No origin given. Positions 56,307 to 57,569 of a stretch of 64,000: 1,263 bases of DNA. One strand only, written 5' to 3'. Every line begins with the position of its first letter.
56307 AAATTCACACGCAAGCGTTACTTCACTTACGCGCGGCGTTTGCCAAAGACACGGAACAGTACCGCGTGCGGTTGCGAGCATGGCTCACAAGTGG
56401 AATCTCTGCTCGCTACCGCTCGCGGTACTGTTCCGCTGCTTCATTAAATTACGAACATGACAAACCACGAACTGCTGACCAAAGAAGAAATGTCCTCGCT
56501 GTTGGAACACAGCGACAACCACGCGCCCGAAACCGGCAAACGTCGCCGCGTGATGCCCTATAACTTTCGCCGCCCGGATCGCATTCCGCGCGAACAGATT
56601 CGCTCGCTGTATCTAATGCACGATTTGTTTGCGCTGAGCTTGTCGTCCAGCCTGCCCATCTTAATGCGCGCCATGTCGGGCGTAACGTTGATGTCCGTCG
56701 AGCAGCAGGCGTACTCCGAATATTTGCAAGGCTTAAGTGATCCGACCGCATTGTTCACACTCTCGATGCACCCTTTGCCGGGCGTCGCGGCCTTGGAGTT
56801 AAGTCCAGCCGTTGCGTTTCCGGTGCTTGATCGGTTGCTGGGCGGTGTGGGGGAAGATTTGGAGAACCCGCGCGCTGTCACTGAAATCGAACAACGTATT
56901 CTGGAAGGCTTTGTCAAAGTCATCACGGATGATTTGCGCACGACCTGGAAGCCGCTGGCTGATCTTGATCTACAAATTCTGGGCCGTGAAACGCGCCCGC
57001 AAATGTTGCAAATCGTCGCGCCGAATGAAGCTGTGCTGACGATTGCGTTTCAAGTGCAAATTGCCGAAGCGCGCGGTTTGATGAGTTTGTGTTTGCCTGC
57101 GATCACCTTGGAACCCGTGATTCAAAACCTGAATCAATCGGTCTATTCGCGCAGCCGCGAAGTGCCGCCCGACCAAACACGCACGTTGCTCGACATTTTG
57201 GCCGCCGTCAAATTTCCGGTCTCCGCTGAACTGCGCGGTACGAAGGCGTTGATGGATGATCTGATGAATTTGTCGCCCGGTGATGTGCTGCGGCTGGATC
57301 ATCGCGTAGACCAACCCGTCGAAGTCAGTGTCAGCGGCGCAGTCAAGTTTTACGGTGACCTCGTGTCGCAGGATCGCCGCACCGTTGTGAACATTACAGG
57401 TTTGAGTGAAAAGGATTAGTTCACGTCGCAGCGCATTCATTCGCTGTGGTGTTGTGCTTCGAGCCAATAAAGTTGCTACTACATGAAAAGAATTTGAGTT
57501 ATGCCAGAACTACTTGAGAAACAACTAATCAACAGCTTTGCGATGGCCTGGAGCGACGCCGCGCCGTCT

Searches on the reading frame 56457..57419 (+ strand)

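Call 23: search_protein_families(library=pfam, proteins=[window:56457-57419:+], max_evalue=0.00001)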
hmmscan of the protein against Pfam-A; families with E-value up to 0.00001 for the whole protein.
window:56457-57419:+ (320 aa): 2 families
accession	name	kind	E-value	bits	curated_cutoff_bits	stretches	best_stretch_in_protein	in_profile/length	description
PF02154.20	FliM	-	3.4e-52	177.6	27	1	35-225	1-192/192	Flagellar motor switch protein FliM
PF01052.25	FliMN_C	-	6.6e-16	58.4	23.8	1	248-316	3-71/73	Type III flagellar switch regulator (C-ring) FliN C-term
